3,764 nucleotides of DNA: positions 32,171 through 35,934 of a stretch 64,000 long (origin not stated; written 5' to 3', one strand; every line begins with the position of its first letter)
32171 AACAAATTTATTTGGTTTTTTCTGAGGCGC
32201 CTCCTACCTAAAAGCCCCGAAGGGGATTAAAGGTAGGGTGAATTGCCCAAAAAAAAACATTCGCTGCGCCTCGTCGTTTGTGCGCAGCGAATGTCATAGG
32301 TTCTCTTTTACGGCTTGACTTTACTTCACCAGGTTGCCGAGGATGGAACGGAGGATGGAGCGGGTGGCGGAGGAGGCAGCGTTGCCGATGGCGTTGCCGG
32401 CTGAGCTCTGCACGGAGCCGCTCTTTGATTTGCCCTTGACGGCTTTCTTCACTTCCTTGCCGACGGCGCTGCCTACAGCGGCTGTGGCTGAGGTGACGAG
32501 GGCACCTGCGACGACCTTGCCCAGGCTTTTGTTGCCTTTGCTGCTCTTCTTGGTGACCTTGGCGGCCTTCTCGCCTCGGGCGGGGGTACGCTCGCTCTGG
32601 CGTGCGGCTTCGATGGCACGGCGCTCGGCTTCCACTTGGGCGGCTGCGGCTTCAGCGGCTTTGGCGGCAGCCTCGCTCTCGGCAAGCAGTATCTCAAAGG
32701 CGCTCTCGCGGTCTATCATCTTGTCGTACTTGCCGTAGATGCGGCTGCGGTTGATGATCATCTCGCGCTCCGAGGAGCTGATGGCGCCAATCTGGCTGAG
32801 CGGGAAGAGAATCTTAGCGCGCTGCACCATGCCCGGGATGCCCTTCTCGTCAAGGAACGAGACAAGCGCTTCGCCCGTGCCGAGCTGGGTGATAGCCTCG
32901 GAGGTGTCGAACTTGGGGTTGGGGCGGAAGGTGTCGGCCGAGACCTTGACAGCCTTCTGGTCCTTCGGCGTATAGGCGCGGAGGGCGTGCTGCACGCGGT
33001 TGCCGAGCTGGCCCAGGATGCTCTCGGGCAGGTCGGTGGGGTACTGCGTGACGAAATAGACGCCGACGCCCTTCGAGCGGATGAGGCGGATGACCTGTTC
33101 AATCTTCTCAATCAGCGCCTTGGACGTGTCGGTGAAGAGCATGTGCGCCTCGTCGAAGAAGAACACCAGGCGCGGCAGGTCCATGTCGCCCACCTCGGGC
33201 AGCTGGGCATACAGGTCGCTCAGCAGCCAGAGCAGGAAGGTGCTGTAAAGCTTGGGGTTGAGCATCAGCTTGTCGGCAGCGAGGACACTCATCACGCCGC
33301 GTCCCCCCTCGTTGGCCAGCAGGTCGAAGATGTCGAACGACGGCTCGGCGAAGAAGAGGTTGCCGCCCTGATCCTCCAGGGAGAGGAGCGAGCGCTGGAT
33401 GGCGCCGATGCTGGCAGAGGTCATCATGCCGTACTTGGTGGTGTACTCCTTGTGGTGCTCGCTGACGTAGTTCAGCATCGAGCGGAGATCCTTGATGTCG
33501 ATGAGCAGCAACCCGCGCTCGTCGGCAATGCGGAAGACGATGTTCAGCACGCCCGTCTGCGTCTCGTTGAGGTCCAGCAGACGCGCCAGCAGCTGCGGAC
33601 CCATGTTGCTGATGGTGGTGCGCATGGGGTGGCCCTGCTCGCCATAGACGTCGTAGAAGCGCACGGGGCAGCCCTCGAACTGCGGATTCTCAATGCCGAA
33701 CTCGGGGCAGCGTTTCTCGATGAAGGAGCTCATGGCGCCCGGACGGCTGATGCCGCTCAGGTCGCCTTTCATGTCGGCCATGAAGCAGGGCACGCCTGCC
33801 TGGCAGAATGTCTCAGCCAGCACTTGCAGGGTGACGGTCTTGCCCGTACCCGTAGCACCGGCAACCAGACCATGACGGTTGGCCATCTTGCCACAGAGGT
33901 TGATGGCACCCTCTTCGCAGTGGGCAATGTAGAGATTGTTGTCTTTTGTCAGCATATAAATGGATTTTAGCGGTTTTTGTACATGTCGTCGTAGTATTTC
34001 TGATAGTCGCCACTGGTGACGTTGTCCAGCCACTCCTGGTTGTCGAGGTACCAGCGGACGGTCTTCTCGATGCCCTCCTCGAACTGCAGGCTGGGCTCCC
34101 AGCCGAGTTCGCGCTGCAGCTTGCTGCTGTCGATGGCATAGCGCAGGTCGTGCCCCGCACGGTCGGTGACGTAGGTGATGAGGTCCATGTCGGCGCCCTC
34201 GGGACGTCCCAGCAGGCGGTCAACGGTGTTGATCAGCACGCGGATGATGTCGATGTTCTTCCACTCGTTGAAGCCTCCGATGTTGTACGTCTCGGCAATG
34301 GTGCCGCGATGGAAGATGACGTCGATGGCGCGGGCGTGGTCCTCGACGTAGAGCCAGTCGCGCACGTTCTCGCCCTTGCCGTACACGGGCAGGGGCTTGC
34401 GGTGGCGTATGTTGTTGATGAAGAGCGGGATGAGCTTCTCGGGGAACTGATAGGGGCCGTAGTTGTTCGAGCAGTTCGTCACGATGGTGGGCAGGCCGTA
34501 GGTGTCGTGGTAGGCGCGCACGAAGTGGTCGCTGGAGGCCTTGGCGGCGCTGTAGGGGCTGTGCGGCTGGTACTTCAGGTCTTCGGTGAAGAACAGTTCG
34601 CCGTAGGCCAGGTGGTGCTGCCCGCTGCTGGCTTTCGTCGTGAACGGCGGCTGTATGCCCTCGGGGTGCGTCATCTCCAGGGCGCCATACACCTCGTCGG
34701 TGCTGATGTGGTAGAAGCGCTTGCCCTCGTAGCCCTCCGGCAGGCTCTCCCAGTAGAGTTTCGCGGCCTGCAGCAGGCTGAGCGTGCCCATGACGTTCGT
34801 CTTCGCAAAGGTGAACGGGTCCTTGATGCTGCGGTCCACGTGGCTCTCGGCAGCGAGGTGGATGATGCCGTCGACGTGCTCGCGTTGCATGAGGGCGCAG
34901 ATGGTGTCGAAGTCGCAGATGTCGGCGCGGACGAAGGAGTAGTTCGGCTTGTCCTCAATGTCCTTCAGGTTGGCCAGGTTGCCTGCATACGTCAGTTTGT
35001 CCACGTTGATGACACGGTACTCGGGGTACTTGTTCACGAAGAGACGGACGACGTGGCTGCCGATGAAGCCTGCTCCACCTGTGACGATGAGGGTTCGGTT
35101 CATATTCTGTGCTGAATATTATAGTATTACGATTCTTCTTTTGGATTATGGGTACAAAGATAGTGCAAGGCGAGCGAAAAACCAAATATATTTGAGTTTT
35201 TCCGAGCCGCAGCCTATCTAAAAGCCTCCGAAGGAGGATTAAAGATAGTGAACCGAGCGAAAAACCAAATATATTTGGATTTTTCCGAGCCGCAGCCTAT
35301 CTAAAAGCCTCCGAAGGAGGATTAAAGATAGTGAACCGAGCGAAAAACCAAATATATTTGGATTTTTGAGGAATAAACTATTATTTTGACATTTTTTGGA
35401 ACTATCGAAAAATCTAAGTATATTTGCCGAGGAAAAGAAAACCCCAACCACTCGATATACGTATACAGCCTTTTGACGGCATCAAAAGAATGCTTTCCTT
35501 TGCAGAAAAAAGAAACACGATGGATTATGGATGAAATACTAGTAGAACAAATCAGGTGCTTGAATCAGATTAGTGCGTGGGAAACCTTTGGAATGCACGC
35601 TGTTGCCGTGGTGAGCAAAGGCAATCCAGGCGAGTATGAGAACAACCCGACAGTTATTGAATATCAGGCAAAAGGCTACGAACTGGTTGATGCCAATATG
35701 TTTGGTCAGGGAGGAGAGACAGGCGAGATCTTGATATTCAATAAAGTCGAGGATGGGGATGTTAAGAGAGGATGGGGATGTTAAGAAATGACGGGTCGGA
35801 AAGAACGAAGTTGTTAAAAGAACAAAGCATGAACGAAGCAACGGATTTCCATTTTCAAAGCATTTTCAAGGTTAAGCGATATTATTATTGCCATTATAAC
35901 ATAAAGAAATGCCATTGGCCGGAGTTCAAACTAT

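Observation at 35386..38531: Strongly AT-rich five-gene island with a ComF-like PRTase and a DUF4160-like protein, inserted between rfbB and a BASS transporter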

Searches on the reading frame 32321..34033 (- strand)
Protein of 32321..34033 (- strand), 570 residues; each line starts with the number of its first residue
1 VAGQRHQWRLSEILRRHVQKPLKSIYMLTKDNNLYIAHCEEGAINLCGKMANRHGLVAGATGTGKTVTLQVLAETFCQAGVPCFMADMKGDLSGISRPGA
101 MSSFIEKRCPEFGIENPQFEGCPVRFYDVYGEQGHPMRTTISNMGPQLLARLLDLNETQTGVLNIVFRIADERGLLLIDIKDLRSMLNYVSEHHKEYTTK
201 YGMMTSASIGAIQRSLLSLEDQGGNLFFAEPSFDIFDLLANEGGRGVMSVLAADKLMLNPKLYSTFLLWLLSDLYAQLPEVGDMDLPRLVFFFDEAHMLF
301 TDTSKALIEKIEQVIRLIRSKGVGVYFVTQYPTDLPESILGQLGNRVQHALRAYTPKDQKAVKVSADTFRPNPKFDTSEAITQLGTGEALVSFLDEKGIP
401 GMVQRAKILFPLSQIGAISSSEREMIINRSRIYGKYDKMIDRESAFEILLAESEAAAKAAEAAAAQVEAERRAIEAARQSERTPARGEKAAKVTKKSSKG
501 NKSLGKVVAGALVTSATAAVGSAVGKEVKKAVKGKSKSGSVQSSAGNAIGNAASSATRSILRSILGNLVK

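Call 3: search_protein_families(library=pfam, proteins=[window:32321-34033:-], max_evalue=0.1)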
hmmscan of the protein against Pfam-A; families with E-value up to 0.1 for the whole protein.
window:32321-34033:- (570 aa): 12 families
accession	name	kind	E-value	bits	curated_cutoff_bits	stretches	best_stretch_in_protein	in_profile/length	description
PF05872.18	HerA_C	-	7e-209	695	22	1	39-534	8-495/502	Helicase HerA-like C-terminal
PF01935.23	DUF87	-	1.5e-09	38.7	23.2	1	49-245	20-196/220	Helicase HerA, central domain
PF13401.12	AAA_22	-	8.6e-05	23.3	27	1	52-88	5-41/130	AAA domain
PF04851.21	ResIII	-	0.00016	22.1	22.5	1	50-78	21-49/164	Type III restriction enzyme, res subunit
PF01580.24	FtsK_SpoIIIE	-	0.00032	20.7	24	1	49-72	37-59/221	FtsK/SpoIIIE family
PF00004.35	AAA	-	0.0027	18.6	21.2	0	56-89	2-32/131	ATPase family associated with various cellular activities (AAA)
PF12846.13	AAA_10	-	0.0053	16.3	27.5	0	290-344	243-296/362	AAA-like domain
PF10412.15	TrwB_AAD_bind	-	0.0053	16.1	20.5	1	43-92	6-55/387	Type IV secretion-system coupling protein DNA-binding domain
PF09848.15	SLFN-g3_helicase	-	0.016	14.9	24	0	56-73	5-22/354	Schlafen group 3, DNA/RNA helicase domain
PF13191.12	AAA_16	-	0.02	15.8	32.6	0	53-80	25-52/167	AAA ATPase domain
PF00437.27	T2SSE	-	0.024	13.7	24.9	1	56-75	146-165/370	Type II/IV secretion system protein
PF25199.1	nSTAND_NTPase5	-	0.068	13.4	34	0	56-73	45-62/145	Novel STAND NTPase 5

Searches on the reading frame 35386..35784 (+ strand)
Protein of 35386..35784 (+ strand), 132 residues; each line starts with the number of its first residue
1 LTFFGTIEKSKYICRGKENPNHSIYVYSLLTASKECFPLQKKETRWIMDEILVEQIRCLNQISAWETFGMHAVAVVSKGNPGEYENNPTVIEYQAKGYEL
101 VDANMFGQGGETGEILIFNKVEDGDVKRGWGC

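Call 3: search_protein_families(library=pfam, proteins=[window:35386-35784:+], max_evalue=0.1)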
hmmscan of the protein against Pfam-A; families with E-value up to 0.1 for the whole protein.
window:35386-35784:+ (132 aa): 1 family
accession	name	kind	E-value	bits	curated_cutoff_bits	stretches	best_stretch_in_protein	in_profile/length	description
PF17965.7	MucBP_2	-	0.029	15.3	23.4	1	79-110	26-56/74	Mucin binding domain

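Call 4: search_protein_families(library=padloc, proteins=[window:35386-35784:+], max_evalue=0.1)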
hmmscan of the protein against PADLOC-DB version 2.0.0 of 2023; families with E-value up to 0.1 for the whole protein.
window:35386-35784:+ (132 aa): 0 families

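Call 5: search_protein_families(library=phrogs, proteins=[window:35386-35784:+], max_evalue=0.1)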
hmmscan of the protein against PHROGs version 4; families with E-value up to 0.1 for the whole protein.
window:35386-35784:+ (132 aa): 0 families

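Call 6: search_protein_families(library=ncbifam, proteins=[window:35386-35784:+], max_evalue=0.1)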
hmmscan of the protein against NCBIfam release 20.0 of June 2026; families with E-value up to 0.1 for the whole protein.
window:35386-35784:+ (132 aa): 0 families

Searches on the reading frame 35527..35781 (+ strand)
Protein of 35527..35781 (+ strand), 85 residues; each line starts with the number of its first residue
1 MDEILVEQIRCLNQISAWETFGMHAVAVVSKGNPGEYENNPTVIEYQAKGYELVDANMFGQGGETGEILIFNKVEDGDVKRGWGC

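Call 82: find_related_loci(query=A5, collection=viral_contigs, flank=10000)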
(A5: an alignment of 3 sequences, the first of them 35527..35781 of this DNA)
Query A5 (85 aa) in viral_contigs; peptide patterns used: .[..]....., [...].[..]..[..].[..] (x = any residue, [..] = any of these).
72 stretches matched a pattern, but none encodes a relative of the query by tblastn (E <= 1e-3).
